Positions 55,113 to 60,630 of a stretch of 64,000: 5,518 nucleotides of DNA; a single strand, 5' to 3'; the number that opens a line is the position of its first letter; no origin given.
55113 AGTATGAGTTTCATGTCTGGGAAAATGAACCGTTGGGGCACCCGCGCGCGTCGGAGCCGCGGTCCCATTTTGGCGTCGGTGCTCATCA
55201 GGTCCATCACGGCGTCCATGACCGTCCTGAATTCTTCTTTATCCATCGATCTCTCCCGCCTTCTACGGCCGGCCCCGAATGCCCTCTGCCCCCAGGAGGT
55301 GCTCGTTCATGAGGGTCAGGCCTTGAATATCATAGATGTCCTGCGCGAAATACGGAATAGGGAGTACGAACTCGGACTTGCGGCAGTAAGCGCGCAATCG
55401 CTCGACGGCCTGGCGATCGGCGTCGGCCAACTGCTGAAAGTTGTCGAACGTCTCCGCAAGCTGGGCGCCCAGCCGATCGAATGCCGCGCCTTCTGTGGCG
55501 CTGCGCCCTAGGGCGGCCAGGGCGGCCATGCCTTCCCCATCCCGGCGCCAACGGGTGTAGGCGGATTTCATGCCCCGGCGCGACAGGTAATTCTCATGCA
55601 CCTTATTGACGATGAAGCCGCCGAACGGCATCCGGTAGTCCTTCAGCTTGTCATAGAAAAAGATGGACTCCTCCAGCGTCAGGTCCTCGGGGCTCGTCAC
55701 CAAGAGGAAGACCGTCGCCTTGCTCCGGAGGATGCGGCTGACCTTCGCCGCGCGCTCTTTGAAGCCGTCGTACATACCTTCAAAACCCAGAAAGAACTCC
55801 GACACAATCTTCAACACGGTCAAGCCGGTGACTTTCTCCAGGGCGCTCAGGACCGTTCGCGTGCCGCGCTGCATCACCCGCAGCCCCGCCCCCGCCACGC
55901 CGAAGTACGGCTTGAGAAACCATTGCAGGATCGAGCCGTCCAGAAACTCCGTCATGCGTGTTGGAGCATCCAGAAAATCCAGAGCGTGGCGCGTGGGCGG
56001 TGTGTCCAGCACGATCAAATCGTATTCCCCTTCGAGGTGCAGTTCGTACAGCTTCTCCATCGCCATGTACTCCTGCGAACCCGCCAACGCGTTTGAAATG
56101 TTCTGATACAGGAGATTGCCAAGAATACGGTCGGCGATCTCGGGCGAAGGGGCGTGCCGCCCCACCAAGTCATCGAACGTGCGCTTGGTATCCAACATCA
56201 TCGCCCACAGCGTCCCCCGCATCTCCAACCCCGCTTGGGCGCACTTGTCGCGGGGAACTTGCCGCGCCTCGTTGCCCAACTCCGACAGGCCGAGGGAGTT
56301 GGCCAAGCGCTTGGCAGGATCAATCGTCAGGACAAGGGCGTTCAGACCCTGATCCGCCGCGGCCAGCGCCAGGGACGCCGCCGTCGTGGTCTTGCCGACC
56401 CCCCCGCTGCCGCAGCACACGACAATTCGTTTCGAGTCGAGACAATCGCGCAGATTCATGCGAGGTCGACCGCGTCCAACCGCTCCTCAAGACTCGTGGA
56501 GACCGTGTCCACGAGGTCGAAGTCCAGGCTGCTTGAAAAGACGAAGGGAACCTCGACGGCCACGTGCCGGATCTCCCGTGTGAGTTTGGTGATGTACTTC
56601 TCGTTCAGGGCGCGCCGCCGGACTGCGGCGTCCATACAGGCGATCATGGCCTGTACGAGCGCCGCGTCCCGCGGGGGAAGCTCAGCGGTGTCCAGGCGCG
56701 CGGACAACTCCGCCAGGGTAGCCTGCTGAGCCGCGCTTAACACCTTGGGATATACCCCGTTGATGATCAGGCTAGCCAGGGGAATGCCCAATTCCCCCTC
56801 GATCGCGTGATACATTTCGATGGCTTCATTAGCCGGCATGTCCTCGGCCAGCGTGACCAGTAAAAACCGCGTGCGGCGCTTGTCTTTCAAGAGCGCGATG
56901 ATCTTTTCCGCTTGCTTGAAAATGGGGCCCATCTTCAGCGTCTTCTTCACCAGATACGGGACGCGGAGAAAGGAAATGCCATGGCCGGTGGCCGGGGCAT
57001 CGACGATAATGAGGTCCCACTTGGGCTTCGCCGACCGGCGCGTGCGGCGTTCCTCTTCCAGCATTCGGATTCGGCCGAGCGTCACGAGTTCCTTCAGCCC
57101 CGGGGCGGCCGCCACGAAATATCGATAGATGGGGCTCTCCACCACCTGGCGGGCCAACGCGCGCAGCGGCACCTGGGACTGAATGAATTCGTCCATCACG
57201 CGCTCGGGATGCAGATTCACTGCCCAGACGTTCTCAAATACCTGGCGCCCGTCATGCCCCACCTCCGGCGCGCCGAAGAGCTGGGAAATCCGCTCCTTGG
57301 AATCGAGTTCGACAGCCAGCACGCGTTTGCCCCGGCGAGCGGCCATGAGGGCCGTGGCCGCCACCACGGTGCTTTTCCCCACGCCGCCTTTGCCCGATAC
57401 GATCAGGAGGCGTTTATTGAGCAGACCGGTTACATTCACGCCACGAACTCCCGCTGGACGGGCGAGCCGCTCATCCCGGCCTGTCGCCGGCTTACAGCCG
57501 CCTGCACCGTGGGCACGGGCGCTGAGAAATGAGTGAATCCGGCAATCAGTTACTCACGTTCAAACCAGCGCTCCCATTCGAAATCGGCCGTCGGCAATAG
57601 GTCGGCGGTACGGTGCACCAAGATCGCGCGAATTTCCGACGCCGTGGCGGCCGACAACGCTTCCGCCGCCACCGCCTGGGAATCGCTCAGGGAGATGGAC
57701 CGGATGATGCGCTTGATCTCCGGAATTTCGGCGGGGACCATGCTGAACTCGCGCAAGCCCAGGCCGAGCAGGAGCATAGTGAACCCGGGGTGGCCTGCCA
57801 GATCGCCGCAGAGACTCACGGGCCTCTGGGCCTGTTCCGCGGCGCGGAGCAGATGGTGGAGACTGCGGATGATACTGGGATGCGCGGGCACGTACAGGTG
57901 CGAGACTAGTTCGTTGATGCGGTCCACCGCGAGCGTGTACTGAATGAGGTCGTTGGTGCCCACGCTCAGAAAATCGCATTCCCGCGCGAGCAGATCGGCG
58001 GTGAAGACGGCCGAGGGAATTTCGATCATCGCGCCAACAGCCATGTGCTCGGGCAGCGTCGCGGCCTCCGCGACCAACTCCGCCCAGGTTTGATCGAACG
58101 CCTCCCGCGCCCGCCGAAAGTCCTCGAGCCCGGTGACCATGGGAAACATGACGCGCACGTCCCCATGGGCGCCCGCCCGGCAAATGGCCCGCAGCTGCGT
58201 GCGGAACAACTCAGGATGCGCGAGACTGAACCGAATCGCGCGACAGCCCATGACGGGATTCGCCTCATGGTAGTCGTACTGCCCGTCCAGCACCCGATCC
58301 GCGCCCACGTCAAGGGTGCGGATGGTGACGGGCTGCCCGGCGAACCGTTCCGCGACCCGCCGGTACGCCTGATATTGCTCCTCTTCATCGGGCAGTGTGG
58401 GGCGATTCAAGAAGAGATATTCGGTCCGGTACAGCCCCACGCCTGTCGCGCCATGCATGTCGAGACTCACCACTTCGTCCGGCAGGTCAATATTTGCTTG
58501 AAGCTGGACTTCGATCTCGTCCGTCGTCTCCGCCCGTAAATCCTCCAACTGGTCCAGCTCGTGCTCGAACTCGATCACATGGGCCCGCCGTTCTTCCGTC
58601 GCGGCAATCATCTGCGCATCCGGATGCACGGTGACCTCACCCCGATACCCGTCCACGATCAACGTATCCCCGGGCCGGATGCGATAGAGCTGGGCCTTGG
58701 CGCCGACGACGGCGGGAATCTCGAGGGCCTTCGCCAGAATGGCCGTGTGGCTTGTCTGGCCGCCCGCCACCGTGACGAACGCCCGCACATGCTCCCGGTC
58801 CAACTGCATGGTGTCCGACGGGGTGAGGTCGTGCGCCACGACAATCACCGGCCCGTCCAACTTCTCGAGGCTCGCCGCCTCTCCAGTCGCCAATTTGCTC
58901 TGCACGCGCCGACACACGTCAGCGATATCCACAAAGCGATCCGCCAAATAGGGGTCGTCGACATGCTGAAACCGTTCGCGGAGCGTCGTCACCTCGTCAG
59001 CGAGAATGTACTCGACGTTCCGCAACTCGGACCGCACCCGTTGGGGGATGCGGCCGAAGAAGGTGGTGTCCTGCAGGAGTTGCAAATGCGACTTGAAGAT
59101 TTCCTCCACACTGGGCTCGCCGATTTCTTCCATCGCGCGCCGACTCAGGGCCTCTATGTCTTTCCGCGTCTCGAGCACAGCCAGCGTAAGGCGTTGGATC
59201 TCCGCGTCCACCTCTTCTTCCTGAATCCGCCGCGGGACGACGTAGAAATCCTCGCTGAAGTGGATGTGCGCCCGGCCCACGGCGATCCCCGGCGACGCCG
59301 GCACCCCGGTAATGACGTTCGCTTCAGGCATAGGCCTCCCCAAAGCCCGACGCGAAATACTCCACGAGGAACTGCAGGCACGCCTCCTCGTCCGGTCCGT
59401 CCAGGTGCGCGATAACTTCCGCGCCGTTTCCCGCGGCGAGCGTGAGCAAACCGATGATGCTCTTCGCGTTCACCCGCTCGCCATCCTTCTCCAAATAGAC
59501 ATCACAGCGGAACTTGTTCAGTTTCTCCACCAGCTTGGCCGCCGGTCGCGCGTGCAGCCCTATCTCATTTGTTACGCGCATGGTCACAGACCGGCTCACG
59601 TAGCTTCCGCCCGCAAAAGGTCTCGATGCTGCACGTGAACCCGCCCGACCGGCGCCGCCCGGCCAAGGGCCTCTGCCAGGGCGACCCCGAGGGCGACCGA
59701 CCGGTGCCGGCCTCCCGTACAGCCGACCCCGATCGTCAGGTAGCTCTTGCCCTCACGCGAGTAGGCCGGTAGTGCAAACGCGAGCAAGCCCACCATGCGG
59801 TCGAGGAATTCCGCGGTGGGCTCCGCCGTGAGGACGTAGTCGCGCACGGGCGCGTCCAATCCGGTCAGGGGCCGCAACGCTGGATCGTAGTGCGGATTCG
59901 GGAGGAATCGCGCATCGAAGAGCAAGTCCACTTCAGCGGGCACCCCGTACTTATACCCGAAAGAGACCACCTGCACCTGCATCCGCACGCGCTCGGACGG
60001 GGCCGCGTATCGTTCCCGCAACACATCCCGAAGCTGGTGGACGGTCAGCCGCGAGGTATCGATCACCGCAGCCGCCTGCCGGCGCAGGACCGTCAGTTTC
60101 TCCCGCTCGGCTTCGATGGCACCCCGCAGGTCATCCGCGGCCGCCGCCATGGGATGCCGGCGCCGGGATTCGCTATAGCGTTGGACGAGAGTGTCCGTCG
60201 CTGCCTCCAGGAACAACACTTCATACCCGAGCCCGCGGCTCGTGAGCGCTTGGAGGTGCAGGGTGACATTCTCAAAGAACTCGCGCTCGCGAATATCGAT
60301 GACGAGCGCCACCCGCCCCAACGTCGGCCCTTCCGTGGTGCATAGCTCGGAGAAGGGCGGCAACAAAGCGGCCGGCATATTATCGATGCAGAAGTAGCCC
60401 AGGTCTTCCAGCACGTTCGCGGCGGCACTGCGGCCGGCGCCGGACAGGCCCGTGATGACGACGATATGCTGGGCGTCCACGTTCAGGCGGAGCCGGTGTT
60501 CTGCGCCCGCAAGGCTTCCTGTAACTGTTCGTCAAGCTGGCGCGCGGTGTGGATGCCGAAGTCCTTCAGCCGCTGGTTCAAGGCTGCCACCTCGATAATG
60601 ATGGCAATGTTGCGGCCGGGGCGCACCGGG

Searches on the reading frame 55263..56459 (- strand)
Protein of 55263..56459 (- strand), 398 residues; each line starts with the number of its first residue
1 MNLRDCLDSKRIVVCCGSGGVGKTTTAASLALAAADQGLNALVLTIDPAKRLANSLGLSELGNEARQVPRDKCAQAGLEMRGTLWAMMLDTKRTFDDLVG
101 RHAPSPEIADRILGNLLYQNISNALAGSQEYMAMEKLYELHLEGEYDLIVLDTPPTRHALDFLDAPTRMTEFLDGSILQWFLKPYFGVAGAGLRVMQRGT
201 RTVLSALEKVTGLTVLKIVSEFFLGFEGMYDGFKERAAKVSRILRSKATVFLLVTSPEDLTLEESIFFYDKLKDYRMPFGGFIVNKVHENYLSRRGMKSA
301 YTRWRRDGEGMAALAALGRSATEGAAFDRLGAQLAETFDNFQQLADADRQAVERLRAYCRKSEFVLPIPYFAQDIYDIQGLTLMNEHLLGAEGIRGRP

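Call 71: search_protein_families(library=pfam, proteins=[window:55263-56459:-], max_evalue=0.00001)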
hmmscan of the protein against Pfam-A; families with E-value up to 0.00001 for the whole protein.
window:55263-56459:- (398 aa): 5 families
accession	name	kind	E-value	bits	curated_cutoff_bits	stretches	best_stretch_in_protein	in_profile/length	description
PF02374.21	ArsA_ATPase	-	1.4e-28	100.4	24.3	1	11-288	2-246/305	Anion-transporting ATPase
PF01656.29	CbiA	-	1.3e-10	41.7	25.4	1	12-293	1-89/125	CobQ/CobB/MinD/ParA nucleotide binding domain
PF13614.12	AAA_31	-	2.5e-10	41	27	1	10-159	2-131/177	AAA domain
PF10609.15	ParA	-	1.2e-06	28.6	27.1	0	10-47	4-41/246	NUBPL iron-transfer P-loop NTPase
PF20720.3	nSTAND3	-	3.1e-06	27.4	27.2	0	4-45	11-52/155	Novel STAND NTPase 3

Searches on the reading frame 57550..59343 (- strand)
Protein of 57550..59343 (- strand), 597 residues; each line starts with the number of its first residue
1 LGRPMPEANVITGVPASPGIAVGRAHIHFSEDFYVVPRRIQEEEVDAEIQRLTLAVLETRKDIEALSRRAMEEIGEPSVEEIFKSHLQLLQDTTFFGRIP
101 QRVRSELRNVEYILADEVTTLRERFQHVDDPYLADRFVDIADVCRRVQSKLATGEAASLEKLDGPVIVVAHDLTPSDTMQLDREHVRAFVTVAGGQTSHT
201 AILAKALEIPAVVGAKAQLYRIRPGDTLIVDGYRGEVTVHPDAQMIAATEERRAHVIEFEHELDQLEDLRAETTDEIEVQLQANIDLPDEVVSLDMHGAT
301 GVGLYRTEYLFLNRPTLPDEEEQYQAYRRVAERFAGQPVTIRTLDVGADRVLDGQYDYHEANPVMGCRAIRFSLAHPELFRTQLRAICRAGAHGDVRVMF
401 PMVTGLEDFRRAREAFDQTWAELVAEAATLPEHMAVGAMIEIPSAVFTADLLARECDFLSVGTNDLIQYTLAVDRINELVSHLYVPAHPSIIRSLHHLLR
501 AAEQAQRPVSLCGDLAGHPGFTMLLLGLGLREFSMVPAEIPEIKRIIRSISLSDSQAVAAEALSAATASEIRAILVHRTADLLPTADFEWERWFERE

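Call 71: search_protein_families(library=pfam, proteins=[window:57550-59343:-], max_evalue=0.00001)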
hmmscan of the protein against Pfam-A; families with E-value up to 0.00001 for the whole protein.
window:57550-59343:- (597 aa): 3 families
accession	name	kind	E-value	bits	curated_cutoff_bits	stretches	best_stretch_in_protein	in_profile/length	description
PF02896.24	PEP-utilizers_C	-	7.1e-100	334.4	22.8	1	262-550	3-291/293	PEP-utilising enzyme, PEP-binding domain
PF05524.18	PEP-utilisers_N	-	6.3e-27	94.6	24.4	1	12-136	1-121/121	PEP-utilising enzyme, N-terminal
PF00391.29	PEP-utilizers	-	6.2e-25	87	23.1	1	164-235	3-72/72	PEP-utilising enzyme, mobile domain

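Call 90: search_protein_representatives(protein=window:57550-59343:-)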
Query: 597 residues. Proteins with E-value up to 0.001 (for the whole library): 24121; up to 1e-10: 15365; up to 1e-30: 7099. The best 150 are listed.
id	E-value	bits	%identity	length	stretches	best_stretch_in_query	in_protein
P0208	9.7e-262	886.2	68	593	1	5-597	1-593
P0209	7.4e-147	507.0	44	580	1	10-572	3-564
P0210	2.5e-145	501.9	45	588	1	8-583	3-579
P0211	4.1e-144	497.9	43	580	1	11-586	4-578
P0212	2.1e-140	485.7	42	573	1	11-576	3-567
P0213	4.5e-140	484.6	43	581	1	11-575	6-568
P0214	8.1e-140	483.8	45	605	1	10-573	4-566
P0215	1.3e-139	483.1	42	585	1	10-574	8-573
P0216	2.4e-139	482.2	43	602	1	4-577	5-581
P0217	4.1e-138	478.1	42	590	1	10-575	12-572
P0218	6.9e-138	477.4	41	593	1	8-574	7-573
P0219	1.1e-137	476.7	43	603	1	10-575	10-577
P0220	1.6e-136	472.9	42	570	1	12-575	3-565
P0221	2.0e-136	472.5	41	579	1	12-586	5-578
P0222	8.4e-136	470.5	44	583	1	12-575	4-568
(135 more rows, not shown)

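Call 91: list_cluster_members(proteins=[P0208, P0209, P0210, P0211, P0212, P0213, P0214, P0215, P0216, P0217])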
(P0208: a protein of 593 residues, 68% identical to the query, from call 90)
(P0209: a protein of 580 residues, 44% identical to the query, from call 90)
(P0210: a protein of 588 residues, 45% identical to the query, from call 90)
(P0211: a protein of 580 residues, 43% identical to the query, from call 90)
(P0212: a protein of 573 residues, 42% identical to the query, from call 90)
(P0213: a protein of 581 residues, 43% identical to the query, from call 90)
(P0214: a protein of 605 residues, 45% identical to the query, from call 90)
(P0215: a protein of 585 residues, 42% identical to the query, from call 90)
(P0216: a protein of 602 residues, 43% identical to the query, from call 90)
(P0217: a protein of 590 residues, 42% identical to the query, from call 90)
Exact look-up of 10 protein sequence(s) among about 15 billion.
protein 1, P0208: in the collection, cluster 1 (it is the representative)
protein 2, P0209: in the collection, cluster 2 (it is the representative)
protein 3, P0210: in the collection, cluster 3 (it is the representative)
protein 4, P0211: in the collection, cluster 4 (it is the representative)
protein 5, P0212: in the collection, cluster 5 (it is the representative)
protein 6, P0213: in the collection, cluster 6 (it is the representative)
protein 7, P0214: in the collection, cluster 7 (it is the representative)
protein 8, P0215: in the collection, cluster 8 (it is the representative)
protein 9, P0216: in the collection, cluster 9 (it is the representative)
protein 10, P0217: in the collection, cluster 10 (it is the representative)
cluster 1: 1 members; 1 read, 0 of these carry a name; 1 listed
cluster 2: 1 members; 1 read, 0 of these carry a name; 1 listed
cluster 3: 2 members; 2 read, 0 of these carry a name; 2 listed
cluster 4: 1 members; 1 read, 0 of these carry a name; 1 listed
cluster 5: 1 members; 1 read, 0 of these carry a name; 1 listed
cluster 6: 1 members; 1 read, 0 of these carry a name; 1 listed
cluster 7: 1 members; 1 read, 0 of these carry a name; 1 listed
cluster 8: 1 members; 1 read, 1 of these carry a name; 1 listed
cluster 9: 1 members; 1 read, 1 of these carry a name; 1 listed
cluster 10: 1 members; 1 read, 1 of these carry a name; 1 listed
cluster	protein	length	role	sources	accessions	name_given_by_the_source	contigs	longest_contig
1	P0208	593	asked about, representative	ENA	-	-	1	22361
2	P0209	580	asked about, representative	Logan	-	-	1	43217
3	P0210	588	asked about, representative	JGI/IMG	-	-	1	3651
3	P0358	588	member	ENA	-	-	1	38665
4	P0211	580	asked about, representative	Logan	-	-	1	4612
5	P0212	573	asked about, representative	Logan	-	-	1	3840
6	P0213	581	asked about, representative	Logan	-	-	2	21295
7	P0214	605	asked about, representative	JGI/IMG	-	-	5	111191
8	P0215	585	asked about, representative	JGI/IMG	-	phosphotransferase system enzyme I (PtsI)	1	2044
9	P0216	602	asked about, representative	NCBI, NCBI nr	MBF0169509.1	MAG: phosphoenolpyruvate--protein phosphotransferase [Nitrospinae bacterium] | phosphoenolpyruvate--protein phosphotransferase [Nitrospinota bacterium]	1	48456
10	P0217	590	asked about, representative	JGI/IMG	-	phosphotransferase system enzyme I (PtsI)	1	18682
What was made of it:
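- The window's own phylum is unresolved (calls 90, 91).
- Tried and rejected: The phylum remains unresolved (calls 90, 91).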

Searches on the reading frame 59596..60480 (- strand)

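Call 71: search_protein_families(library=pfam, proteins=[window:59596-60480:-], max_evalue=0.00001)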
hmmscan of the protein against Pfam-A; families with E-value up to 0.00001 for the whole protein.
window:59596-60480:- (294 aa): 2 families
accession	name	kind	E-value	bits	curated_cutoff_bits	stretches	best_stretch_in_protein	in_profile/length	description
PF03668.21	RapZ-like_N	-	5.2e-46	156.7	25.4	1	5-159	2-155/158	RapZ-like N-terminal domain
PF22740.1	PapZ_C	-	8.8e-44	149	27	1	167-288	1-120/121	RapZ C-terminal domain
